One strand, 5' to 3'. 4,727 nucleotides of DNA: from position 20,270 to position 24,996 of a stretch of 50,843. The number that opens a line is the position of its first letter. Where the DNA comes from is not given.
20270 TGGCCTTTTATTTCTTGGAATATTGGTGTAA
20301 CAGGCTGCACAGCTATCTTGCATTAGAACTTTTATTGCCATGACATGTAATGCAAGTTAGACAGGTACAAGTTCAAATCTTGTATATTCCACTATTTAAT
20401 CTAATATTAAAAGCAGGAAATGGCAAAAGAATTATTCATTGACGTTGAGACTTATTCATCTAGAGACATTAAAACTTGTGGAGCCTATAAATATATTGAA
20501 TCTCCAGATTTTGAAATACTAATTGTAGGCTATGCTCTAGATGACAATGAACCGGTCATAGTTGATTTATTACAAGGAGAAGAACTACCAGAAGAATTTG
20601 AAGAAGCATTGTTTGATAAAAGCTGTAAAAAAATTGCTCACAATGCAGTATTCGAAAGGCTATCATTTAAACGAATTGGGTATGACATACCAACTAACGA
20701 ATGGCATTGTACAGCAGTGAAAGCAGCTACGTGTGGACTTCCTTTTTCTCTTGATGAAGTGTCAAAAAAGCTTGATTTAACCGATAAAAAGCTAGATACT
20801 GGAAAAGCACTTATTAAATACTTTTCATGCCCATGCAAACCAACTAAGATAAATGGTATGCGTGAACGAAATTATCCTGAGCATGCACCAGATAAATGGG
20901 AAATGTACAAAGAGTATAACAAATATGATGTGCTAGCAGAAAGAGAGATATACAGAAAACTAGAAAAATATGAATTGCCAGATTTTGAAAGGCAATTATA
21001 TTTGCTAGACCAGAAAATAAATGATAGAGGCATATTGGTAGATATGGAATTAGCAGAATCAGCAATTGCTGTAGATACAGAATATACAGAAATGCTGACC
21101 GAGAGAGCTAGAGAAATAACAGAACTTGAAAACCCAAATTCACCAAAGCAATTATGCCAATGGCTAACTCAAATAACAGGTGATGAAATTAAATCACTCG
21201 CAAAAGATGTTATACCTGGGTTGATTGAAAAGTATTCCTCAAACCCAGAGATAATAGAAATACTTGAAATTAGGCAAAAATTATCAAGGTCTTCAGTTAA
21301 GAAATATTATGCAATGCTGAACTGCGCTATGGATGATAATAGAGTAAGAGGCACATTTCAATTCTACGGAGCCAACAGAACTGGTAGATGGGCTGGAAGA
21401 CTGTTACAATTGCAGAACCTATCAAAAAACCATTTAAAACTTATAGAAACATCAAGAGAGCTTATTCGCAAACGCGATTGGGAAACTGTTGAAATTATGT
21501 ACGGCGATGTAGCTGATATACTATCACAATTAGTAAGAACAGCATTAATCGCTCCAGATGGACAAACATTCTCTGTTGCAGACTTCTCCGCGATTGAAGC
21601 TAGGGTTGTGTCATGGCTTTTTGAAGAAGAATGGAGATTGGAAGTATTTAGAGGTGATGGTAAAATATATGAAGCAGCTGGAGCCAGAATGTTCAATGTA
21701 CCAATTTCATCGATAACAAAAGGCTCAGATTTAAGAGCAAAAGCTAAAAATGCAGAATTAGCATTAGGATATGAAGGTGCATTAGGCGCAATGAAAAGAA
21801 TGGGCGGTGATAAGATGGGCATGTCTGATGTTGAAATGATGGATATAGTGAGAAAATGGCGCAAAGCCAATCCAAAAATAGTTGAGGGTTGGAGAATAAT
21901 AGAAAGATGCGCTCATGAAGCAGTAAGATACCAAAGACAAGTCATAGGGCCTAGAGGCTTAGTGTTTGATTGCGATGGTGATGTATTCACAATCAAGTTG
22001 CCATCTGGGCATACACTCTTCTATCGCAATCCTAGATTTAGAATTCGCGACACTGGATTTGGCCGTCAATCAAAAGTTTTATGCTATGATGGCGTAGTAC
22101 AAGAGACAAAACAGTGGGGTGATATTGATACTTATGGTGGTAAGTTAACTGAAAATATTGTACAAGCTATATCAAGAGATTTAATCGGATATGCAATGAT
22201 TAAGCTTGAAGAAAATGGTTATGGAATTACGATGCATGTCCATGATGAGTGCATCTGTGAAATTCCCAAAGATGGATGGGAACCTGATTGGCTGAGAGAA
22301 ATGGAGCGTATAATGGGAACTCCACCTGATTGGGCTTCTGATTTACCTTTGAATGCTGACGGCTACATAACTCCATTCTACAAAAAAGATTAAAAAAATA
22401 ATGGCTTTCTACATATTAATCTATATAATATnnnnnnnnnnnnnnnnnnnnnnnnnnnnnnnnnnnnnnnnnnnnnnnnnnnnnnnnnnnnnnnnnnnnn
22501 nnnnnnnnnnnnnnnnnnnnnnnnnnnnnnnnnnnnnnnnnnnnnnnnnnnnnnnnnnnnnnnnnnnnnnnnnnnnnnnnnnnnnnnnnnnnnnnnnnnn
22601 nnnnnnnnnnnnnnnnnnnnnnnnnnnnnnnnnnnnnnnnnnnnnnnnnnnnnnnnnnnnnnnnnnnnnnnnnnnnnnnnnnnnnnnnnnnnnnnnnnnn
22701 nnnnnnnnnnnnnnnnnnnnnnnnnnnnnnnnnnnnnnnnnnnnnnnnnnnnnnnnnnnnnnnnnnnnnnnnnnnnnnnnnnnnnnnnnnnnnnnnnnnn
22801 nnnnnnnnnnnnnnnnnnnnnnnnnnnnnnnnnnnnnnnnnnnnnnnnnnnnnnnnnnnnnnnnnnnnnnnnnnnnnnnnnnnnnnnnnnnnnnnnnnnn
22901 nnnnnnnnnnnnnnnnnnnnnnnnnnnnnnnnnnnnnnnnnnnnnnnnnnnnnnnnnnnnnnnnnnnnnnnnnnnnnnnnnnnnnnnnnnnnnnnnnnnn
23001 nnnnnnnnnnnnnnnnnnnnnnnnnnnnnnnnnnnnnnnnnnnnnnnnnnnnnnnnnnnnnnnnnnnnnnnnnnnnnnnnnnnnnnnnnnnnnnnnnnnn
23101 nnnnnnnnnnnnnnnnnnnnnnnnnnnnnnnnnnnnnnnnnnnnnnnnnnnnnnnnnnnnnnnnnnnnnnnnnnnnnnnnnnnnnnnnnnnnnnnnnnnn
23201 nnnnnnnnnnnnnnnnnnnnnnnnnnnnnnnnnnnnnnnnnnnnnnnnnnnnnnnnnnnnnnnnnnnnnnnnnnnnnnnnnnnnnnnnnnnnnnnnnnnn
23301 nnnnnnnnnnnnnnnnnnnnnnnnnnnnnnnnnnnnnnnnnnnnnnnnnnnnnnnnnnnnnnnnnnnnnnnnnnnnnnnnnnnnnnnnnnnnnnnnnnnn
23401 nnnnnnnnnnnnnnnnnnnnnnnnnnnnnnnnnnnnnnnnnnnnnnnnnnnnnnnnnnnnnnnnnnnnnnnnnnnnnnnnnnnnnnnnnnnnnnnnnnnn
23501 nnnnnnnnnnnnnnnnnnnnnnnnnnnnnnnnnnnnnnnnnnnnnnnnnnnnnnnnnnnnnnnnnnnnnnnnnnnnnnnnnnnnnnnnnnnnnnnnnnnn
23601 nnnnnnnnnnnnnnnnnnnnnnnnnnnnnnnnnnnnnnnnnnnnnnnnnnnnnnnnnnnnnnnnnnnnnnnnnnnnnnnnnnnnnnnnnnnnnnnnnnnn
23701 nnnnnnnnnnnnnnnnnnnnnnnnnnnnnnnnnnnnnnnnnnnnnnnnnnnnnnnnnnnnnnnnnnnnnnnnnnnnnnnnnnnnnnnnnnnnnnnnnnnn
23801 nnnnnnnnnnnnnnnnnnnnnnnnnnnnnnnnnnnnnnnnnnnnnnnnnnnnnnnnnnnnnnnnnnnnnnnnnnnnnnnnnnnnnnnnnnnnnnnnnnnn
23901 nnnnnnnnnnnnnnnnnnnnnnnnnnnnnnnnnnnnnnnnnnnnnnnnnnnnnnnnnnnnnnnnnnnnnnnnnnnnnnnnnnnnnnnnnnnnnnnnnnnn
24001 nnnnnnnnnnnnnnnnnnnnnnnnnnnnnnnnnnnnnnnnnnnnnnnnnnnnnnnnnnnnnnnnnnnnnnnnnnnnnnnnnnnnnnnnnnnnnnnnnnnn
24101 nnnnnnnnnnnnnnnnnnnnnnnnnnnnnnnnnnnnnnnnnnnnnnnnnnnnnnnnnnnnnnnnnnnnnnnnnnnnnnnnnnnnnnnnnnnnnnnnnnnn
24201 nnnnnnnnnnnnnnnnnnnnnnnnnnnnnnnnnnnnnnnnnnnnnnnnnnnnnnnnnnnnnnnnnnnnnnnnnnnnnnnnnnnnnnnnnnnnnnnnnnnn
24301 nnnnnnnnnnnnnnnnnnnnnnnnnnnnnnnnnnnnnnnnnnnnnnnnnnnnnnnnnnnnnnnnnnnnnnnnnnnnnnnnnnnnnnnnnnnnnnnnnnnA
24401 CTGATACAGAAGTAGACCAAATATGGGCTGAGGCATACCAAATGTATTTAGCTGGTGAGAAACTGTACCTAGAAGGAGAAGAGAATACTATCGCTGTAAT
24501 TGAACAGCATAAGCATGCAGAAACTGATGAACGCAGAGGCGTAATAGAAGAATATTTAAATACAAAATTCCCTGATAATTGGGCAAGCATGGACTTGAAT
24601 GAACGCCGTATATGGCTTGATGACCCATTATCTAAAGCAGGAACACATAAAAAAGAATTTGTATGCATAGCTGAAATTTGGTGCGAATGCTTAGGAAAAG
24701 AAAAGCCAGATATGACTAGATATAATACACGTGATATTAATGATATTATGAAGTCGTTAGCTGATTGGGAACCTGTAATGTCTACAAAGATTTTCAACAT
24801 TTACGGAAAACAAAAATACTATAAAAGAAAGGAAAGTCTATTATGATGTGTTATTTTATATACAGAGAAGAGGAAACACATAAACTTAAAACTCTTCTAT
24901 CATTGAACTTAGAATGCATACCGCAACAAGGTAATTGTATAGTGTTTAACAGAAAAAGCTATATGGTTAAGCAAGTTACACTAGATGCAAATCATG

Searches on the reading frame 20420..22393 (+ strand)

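Call 25: search_protein_families(library=phrogs, proteins=[window:20420-22393:+], max_evalue=0.001)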
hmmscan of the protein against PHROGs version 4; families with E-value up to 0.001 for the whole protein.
window:20420-22393:+ (657 aa): 3 families
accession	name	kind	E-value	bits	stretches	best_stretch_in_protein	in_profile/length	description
phrog_17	-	DNA, RNA and nucleotide metabolism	1.1e-126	425.5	1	1-655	669-1231/1445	DNA polymerase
phrog_10285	-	DNA, RNA and nucleotide metabolism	6.4e-87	292.6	1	340-657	12-321/321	DNA polymerase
phrog_7766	-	DNA, RNA and nucleotide metabolism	4.7e-53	180.4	1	466-657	1-186/186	DNA polymerase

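Call 26: search_protein_families(library=pfam, proteins=[window:20420-22393:+], max_evalue=0.001)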
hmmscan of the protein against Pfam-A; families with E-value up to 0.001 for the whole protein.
window:20420-22393:+ (657 aa): 1 family
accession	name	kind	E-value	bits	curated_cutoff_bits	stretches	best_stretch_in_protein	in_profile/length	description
PF00476.26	DNA_pol_A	-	3.6e-19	69.4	34.3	1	223-451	15-219/381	DNA polymerase family A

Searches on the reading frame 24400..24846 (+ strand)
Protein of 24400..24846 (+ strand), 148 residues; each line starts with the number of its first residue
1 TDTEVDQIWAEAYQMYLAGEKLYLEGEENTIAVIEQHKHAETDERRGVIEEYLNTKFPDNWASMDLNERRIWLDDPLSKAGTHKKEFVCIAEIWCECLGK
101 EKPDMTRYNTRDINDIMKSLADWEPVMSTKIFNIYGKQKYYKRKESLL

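Call 58: find_homologous_proteins(query=window:24400-24846:+, max_evalue=0.001)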
Query window:24400-24846:+ (148 aa): 105 proteins with E <= 0.001 among 109 candidates.
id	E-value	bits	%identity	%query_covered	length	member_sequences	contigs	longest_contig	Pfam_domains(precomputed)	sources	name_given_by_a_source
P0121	5.5e-92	324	94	100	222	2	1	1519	PF05272.18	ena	-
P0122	3.9e-68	246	70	100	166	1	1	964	-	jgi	jgi:hypothetical protein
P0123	2.6e-67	244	71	100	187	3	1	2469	PF05272.18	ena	-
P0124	1.4e-66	241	70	100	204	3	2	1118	PF05272.18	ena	-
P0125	2.1e-66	241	70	100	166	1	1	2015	-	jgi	jgi:hypothetical protein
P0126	8.0e-66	239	72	100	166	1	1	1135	PF05272.18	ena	-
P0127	2.6e-65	237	70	100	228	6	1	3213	PF05272.18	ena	-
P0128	2.8e-64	234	69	100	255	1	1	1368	PF05272.18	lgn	-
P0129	3.5e-63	230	67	100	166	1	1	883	PF05272.18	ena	-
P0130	5.4e-63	230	66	100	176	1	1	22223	PF05272.18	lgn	-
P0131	5.6e-63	229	68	100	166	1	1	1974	-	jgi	jgi:hypothetical protein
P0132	4.7e-62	226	69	95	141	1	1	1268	-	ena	-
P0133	4.7e-61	223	76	84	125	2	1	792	-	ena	-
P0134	2.2e-60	221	63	98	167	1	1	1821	PF05272.18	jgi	jgi:predicted P-loop ATPase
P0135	2.1e-59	218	64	100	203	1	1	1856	PF05272.18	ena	-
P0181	3.8e-28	116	45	97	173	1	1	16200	PF05272.18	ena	-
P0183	2.0e-27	114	42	98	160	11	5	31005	-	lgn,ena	-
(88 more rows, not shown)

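Call 71: predict_structure(alignment_id=A5)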
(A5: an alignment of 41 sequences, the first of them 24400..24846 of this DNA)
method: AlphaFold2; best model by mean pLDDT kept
length: 148 residues; sequences in the alignment: 41
mean_pLDDT: 87.4   pTM: 0.66
mean pLDDT of the five models: 87.4, 84.8, 84.7, 82.2, 81.5
residues with pLDDT >= 90: 84; 70-90: 52; 50-70: 10; < 50: 2
segments of 3 or more residues with pLDDT < 50: none
pLDDT, mean of each block of 10 residues (from residue 1): 86 91 82 73 83 91 90 78 90 93 93 93 94 94 78
secondary structure, 60 per line:
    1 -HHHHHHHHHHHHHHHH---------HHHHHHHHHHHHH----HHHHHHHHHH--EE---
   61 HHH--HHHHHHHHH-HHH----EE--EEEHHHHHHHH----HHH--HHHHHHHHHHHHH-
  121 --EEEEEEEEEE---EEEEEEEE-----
elements in order: H2-17 H27-39 H44-53 H66-74 E87-89 H90-97 H107-119 E123-132 E136-143

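Call 73: fold_search(model_id=the predicted structure, library=pdb)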
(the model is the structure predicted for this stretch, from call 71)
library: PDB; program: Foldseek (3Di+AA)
matches with E <= 10: 391; with E <= 0.001: 6
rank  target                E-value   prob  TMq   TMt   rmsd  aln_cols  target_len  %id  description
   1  7pds_A                1.7e-05  1.00  0.67  0.24   3.5       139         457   22  The structure of PriRep1 with dsDNA (released 2022-07-13)
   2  7pds_E                2.4e-05  1.00  0.67  0.24   3.2       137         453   23  The structure of PriRep1 with dsDNA (released 2022-07-13)
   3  7pds_C                2.9e-05  1.00  0.67  0.24   3.5       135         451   24  The structure of PriRep1 with dsDNA (released 2022-07-13)
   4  7pds_B                3.7e-05  1.00  0.67  0.24   5.8       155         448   24  The structure of PriRep1 with dsDNA (released 2022-07-13)
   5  7pds_D                5.5e-05  1.00  0.66  0.24   6.0       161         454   24  The structure of PriRep1 with dsDNA (released 2022-07-13)
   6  7pds_F                1.2e-04  1.00  0.67  0.24   6.0       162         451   23  The structure of PriRep1 with dsDNA (released 2022-07-13)
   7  6qpq_B                1.4e-01  0.77  0.30  0.51   7.7        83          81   13  The structure of the cohesin head module elucidates the mechanism of ring opening (released 2020-02-05)
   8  6qpq_D                1.6e-01  0.75  0.30  0.50   7.6        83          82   13  The structure of the cohesin head module elucidates the mechanism of ring opening (released 2020-02-05)
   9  5ey0_B                2.5e-01  0.14  0.20  0.13  11.4       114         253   16  Crystal structure of CodY from Staphylococcus aureus with GTP and Ile (released 2016-09-14)
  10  6lbi_D                3.5e-01  0.28  0.26  0.41  10.2        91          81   11  Crystal Structure of FOXO1-DBD homodimer bound to a palindromic DNA sequence (released 2021-02-10)
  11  8jkq_F                3.5e-01  0.23  0.20  0.28   5.6        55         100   18  T95R mutant IRF4 DNA-binding domain bound to an DNA containing GACA motif (released 2023-09-20)
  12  2irf_G                3.5e-01  0.15  0.25  0.31  11.6       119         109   18  CRYSTAL STRUCTURE OF AN IRF-2/DNA COMPLEX. (released 1999-10-08)
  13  7ogs_A                3.5e-01  0.14  0.24  0.29   8.4       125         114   11  X-ray Structure of Interferon Regulatory Factor 4 DNA binding domain bound to an interferon-stimulated response elemen (released 2022-06-01)
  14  3co7_C                3.7e-01  0.21  0.25  0.37  11.5        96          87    9  Crystal Structure of FoxO1 DBD Bound to DBE2 DNA (released 2008-09-16)
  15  1vtn_C                4.0e-01  0.33  0.26  0.34   6.9        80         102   14  CO-CRYSTAL STRUCTURE OF THE HNF-3/FORK HEAD DNA-RECOGNITION MOTIF RESEMBLES HISTONE H5 (released 2011-07-13)
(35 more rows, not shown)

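Call 111: find_encoding_contigs(protein=P0183, flank=10000, max_places=2)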
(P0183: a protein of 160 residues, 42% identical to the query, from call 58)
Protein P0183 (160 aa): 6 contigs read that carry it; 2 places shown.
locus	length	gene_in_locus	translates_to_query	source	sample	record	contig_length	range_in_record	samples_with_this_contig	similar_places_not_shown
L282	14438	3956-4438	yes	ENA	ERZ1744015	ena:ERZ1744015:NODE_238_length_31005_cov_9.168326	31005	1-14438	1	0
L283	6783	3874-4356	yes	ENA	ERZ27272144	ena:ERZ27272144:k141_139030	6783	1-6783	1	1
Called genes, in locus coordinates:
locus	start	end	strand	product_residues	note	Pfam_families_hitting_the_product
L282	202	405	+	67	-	PF01381:HTH_3 (weak)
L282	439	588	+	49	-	-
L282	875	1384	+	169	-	-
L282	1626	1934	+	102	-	-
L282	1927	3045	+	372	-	PF10926:DUF2800, PF12705:PDDEXK_1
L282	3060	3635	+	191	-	PF10991:Enc34_ssDNA-bd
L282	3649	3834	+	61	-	-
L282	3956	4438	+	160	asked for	-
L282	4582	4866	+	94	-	-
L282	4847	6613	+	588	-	PF00176:SNF2-rel_dom, PF00270:DEAD, PF04851:ResIII, PF07508:Recombinase, PF13408:Zn_ribbon_recom (weak)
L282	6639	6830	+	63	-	-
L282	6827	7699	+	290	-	PF13408:Zn_ribbon_recom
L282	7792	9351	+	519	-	-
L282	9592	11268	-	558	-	PF01268:FTHFS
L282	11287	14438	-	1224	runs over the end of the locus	PF18072:FGAR-AT_linker, PF00586:AIRS (faint), PF02769:AIRS_C, PF13507:GATase_5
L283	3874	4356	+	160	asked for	-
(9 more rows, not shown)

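Call 112: find_encoding_contigs(protein=P0181, flank=10000, max_places=2)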
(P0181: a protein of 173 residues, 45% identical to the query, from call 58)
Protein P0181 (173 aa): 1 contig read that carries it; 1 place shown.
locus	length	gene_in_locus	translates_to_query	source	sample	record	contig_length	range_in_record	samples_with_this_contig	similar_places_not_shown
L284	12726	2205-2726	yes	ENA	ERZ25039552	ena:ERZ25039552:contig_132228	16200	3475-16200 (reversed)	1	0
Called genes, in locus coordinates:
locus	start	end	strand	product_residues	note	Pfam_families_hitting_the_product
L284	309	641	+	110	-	-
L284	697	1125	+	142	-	-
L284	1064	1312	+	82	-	-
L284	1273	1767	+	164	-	-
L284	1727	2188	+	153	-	PF05272:VapE-like_dom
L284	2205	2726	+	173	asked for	PF05272:VapE-like_dom (weak)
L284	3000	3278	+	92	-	-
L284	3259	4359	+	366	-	PF00176:SNF2-rel_dom, PF00270:DEAD (weak), PF04851:ResIII (faint)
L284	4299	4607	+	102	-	-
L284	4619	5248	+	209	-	-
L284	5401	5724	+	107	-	-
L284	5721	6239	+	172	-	PF00005:ABC_tran (faint)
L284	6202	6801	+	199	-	-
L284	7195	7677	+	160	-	PF01527:HTH_Tnp_1 (weak)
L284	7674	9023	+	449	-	PF04466:Terminase_3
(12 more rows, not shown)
